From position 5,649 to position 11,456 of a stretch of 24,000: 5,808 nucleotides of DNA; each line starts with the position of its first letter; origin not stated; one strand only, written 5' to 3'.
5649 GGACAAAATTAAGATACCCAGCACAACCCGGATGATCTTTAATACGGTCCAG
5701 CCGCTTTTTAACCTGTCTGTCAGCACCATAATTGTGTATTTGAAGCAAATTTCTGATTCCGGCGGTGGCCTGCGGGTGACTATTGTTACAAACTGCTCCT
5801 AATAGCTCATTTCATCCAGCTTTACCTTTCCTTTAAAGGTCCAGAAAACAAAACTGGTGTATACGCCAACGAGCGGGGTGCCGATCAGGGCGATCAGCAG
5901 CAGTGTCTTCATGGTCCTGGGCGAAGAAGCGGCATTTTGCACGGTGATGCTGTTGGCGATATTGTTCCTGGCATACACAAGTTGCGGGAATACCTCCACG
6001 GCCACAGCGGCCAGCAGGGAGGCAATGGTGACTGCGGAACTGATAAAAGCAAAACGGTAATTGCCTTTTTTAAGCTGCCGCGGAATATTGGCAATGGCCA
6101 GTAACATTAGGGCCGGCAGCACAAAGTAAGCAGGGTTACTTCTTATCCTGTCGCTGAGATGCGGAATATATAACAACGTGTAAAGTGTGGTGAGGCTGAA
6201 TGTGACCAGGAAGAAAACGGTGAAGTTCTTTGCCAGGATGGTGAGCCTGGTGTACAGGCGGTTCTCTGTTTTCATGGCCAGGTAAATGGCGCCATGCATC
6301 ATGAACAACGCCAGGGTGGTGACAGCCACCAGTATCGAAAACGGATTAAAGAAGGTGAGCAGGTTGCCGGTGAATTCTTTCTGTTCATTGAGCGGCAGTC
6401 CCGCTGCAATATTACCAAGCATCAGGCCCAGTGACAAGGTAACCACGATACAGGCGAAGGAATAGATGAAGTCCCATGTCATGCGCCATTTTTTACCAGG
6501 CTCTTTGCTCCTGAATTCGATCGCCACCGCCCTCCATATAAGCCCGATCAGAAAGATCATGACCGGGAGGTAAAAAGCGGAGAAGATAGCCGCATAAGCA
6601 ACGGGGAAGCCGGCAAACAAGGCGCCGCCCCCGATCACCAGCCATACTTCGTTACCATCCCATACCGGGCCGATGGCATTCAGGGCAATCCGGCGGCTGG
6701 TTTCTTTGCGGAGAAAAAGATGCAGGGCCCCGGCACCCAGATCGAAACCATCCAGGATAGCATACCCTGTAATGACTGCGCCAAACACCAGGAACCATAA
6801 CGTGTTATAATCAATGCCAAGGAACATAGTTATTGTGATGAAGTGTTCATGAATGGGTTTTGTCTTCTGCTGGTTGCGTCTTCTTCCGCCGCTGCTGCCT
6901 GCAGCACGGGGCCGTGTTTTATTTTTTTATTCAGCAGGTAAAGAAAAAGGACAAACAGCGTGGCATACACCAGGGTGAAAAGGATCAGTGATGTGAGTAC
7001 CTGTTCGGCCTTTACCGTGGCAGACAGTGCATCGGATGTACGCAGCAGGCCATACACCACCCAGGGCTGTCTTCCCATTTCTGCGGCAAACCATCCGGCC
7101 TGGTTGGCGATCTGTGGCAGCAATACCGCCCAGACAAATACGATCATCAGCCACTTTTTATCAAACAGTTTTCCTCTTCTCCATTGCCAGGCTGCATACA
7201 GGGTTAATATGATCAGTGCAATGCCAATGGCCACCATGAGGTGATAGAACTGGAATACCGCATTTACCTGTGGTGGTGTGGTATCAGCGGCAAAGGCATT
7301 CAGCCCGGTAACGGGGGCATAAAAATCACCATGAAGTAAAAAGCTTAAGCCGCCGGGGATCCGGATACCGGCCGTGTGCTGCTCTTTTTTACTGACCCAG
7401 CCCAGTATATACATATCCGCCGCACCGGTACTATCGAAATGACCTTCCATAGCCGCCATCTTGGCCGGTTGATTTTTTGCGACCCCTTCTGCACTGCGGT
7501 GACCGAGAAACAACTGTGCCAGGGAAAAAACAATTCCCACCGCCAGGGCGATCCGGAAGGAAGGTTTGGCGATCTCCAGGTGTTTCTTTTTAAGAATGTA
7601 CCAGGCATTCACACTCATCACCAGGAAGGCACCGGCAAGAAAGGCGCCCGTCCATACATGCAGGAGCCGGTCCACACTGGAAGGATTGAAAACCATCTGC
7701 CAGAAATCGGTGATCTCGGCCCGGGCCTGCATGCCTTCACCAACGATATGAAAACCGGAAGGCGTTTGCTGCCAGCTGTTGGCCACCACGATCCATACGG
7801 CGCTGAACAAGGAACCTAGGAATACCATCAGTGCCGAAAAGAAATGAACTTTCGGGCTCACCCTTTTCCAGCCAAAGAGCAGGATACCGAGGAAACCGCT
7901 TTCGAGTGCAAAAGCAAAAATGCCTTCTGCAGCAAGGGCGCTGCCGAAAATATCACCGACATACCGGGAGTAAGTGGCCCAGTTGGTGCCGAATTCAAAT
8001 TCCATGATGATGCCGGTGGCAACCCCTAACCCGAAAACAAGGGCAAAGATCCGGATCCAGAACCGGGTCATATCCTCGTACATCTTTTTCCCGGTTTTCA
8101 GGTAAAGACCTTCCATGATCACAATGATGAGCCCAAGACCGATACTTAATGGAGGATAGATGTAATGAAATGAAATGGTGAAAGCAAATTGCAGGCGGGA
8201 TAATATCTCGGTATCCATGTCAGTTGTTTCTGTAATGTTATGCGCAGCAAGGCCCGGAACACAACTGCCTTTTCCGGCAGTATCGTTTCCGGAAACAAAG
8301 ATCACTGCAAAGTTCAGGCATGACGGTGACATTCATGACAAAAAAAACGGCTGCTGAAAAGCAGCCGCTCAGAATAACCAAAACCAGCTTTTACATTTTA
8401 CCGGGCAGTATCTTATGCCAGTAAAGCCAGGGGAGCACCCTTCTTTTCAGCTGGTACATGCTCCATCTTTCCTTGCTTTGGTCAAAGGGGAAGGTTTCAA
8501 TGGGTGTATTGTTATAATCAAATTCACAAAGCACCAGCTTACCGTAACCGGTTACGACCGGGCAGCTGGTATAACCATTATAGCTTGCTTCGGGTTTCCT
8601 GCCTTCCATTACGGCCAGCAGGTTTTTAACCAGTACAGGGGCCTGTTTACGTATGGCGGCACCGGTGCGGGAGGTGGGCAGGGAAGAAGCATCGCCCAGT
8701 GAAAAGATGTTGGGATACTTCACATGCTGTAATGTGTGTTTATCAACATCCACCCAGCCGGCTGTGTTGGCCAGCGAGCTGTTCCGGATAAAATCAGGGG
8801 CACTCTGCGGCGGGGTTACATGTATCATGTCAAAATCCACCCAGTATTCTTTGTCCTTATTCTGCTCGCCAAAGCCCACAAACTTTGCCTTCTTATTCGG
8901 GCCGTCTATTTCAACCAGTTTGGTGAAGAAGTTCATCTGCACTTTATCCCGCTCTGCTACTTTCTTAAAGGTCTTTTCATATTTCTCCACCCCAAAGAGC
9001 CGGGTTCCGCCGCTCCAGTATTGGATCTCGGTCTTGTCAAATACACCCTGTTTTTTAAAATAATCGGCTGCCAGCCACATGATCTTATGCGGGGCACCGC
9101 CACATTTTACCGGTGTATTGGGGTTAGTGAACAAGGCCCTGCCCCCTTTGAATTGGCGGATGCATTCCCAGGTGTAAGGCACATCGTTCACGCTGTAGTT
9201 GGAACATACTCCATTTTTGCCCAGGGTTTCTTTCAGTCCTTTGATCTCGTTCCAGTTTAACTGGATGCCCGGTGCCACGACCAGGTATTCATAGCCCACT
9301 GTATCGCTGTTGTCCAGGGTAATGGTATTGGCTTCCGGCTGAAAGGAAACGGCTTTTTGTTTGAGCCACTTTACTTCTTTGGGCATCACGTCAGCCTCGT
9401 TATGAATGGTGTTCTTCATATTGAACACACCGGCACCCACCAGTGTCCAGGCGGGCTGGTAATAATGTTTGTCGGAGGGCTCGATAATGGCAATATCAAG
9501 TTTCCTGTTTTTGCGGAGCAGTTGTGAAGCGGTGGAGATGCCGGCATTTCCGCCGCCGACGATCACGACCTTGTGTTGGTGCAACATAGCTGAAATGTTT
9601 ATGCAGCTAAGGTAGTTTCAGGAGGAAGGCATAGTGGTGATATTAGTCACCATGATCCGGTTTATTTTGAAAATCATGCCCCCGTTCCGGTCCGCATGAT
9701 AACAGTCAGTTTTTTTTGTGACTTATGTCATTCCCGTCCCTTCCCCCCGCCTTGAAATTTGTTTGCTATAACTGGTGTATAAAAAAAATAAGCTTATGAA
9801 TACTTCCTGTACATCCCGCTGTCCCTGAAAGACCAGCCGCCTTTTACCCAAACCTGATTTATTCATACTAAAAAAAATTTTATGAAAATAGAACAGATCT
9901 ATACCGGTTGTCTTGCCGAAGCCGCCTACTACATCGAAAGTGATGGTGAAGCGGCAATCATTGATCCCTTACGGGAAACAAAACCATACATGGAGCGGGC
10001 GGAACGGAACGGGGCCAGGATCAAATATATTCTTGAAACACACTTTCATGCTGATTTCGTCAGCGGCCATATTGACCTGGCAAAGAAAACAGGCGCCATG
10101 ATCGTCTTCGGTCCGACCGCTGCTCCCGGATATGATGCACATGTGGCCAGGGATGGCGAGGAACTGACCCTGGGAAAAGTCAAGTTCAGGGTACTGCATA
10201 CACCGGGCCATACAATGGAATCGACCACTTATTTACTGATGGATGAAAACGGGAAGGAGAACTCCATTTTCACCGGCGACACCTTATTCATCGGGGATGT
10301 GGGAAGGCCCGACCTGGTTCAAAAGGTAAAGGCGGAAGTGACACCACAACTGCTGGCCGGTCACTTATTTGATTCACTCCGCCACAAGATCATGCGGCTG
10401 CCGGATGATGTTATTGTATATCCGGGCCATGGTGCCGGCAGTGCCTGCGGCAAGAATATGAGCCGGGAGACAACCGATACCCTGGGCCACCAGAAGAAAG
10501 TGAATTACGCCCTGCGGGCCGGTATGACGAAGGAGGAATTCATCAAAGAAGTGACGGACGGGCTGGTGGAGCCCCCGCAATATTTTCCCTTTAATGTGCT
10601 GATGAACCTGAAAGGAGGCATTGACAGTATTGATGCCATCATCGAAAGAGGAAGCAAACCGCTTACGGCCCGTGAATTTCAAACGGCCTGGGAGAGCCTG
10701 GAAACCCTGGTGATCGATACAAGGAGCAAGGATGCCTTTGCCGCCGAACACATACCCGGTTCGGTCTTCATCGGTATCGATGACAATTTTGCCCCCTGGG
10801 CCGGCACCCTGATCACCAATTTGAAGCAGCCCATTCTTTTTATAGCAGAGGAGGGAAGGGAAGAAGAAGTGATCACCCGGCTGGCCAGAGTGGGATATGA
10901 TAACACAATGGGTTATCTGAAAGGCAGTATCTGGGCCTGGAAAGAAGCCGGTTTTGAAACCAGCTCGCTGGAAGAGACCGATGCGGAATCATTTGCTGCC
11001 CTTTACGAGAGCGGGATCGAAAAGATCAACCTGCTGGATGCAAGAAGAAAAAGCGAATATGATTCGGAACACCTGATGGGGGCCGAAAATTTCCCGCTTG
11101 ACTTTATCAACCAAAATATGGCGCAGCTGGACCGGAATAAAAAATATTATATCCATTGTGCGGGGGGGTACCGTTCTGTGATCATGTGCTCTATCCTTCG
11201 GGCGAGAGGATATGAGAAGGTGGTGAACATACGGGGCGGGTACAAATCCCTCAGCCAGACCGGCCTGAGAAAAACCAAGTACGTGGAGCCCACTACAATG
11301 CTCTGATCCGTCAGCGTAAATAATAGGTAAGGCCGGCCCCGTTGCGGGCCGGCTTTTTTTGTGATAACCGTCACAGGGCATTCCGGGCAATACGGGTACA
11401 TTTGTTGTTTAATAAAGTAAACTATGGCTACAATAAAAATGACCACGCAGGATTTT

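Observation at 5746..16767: Eight phase-locked GTGA-N6-TCAC operators tie the whole sulfur island into one Crp/Fnr-type class II regulon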

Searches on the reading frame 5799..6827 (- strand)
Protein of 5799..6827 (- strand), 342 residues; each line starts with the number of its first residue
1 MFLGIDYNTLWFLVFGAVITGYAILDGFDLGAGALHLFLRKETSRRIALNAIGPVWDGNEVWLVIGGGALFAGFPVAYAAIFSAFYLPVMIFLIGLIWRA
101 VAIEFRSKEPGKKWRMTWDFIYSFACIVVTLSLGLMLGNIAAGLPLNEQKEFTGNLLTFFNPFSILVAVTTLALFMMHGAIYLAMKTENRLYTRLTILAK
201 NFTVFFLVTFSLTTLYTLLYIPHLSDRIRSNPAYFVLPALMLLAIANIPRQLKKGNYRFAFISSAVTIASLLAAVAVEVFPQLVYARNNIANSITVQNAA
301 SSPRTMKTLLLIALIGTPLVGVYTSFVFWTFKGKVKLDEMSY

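Call 5: search_protein_families(library=pfam, proteins=[window:5799-6827:-])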
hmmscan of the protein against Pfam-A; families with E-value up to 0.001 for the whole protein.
window:5799-6827:- (342 aa): 1 family
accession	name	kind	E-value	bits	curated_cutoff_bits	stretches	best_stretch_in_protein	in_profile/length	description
PF02322.20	Cyt_bd_oxida_II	-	6.4e-92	308.6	35.6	1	8-331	2-302/302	Cytochrome bd terminal oxidase subunit II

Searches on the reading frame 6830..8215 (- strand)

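Call 5: search_protein_families(library=pfam, proteins=[window:6830-8215:-])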
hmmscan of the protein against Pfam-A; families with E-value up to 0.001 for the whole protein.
window:6830-8215:- (461 aa): 1 family
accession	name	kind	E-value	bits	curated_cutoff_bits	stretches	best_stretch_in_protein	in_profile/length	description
PF01654.22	Cyt_bd_oxida_I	-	6.8e-165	549.1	26.2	1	5-436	1-418/418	Cytochrome bd terminal oxidase subunit I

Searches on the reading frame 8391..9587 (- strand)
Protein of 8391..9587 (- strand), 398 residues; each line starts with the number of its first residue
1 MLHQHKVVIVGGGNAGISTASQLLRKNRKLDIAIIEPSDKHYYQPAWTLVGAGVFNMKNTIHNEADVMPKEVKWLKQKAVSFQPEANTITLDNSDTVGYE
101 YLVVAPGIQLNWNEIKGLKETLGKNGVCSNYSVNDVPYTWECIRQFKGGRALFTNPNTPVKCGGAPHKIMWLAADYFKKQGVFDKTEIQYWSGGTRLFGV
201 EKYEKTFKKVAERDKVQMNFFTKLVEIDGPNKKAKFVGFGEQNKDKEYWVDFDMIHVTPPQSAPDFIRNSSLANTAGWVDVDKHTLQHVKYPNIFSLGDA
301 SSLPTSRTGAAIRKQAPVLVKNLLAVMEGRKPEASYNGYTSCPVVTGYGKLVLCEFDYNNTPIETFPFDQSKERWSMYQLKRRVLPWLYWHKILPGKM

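Call 5: search_protein_families(library=pfam, proteins=[window:8391-9587:-])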
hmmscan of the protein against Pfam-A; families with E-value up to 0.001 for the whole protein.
window:8391-9587:- (398 aa): 6 families
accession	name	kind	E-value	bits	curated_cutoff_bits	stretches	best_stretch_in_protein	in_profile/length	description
PF07992.20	Pyr_redox_2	-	2e-16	60.7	26.1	1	6-125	2-126/291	Pyridine nucleotide-disulphide oxidoreductase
PF13454.12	NAD_binding_9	-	6e-05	23.5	21.8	1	8-40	1-35/155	FAD-NAD(P)-binding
PF05834.18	Lycopene_cycl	-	0.00013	21.7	23.4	1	7-45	2-40/380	Lycopene cyclase protein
PF13738.12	Pyr_redox_3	-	0.00028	20.7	30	0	4-85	164-248/305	Pyridine nucleotide-disulphide oxidoreductase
PF01266.30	DAO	-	0.0007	19.7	27.9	0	6-38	1-31/353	FAD dependent oxidoreductase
PF03486.20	HI0933_like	-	0.00078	19.4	50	0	6-85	2-80/244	HI0933-like protein Rossmann domain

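Call 27: search_protein_families(library=ncbifam, proteins=[window:8391-9587:-], max_evalue=0.001)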
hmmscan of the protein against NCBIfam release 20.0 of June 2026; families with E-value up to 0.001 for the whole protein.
window:8391-9587:- (398 aa): 10 families
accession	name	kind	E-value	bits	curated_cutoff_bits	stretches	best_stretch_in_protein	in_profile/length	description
NF049943.1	SQR_III_seleno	exception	2.7e-72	243.9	525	1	6-397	2-392/406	type III sulfide quinone reductase, selenoprotein subtype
TIGR03169.1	Nterm_to_SelD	hypoth_equivalog_domain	2.3e-12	46.9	310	1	8-333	3-317/365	pyridine nucleotide-disulfide oxidoreductase family protein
TIGR03385.1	CoA_CoA_reduc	equivalog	4.1e-08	32.4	578.8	1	6-118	1-123/439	CoA-disulfide reductase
TIGR01292.1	TRX_reduct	equivalog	5.3e-05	22.2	343.45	0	207-302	183-276/300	thioredoxin-disulfide reductase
NF042949.2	3PPDioc_HcaD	equivalog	0.00013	20.9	450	1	5-108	2-108/386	3-phenylpropionate/cinnamic acid dioxygenase ferredoxin--NAD(+) reductase subunit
NF045599.1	bili_reduct_long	exception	0.00015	20.1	750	1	4-136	504-627/641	bilirubin reductase, long form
NF007123.0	PRK09564.1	equivalog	0.00018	20.3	458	0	6-41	2-37/444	CoA-disulfide reductase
NF005313.0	PRK06847.1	subfamily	0.00026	20.1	372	1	3-62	3-54/375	hypothetical protein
TIGR01984.1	UbiH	equivalog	0.00027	19.9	392.2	0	6-42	1-36/382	2-octaprenyl-6-methoxyphenyl hydroxylase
TIGR01988.1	Ubi-OHases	subfamily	0.00082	18.3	224.65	0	7-46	2-41/387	ubiquinone biosynthesis hydroxylase, UbiH/UbiF/VisC/COQ6 family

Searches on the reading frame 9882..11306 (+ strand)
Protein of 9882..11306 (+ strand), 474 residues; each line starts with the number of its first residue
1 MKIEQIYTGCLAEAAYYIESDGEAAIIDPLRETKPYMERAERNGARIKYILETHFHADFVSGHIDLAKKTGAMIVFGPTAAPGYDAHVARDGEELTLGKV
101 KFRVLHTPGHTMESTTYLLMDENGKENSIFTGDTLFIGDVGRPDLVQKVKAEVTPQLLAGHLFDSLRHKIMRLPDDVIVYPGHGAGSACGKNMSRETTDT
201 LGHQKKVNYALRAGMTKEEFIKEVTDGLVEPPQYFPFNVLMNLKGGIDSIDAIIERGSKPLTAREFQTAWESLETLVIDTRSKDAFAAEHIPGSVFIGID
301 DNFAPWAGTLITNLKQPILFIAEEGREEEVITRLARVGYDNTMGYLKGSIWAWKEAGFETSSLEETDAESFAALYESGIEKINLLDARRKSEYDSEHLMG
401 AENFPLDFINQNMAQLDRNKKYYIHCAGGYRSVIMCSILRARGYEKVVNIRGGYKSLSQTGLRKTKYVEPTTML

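Call 5: search_protein_families(library=pfam, proteins=[window:9882-11306:+])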
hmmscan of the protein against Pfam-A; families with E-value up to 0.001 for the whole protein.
window:9882-11306:+ (474 aa): 2 families
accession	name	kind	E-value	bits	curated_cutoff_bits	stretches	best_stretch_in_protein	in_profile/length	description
PF00581.25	Rhodanese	-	6.2e-28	97.7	22.2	2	379-458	9-100/102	Rhodanese-like domain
PF00753.33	Lactamase_B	-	4e-15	56.7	22.7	1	10-183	3-196/196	Metallo-beta-lactamase superfamily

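Call 27: search_protein_families(library=ncbifam, proteins=[window:9882-11306:+], max_evalue=0.001)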
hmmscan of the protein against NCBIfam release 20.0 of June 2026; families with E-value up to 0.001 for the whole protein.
window:9882-11306:+ (474 aa): 34 families (the best 25 are shown)
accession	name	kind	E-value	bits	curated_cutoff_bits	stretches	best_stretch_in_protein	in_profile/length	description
TIGR03413.1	GSH_gloB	equivalog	4.3e-23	82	200.8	1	19-183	16-164/248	hydroxyacylglutathione hydrolase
NF045521.1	rhoda_near_glyco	subfamily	1.5e-18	67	145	2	380-455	30-106/144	rhodanese homology domain-containing protein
NF040641.1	bifunc_ST_SDO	equivalog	1.5e-18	66.9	625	1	88-245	261-402/423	bifunctional sulfur transferase/dioxygenase Blh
NF007597.0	PRK10241.1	equivalog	2.2e-15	56.7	421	1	19-183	19-165/251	hydroxyacylglutathione hydrolase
NF005902.0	PRK07878.1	equivalog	5.5e-14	51.9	647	1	374-455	297-379/392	adenylyltransferase/sulfurtransferase MoeZ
NF006444.0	PRK08762.1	equivalog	1.4e-13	50.2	449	1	378-465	26-115/387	molybdopterin-synthase adenylyltransferase MoeB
NF033105.1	bla_subclass_B3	equivalog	1.9e-12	47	240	1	86-138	122-175/257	subclass B3 metallo-beta-lactamase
NF008750.0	PRK11784.1-2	equivalog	2e-11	43.6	241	1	411-457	78-125/346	tRNA 2-selenouridine(34) synthase MnmH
NF041804.1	MBL_fold_SolJ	exception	6.9e-11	41.8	350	1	21-186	28-181/224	solanimycin biosynthesis MBL-fold hydrolase SolJ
NF012229.1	bla_class_B_core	domain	1.3e-09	38.4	100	1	17-118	19-137/139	metallo-beta-lactamase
TIGR03167.1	tRNA_sel_U_synt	equivalog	5.4e-09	35.9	219.75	1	410-465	65-120/311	tRNA 2-selenouridine(34) synthase MnmH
NF007627.0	PRK10287.1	equivalog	2e-08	34.4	102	1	385-457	24-97/104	thiosulfate sulfurtransferase PspE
NF005646.0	PRK07411.1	equivalog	4.4e-08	32.6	633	1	359-459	277-381/390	molybdopterin-synthase adenylyltransferase MoeB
NF008752.0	PRK11784.1-4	equivalog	5.1e-08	32.1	266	0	409-458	80-129/357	tRNA 2-selenouridine(34) synthase MnmH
NF001195.0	PRK00162.1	equivalog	1.2e-07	31.9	102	1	380-465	19-104/108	thiosulfate sulfurtransferase GlpE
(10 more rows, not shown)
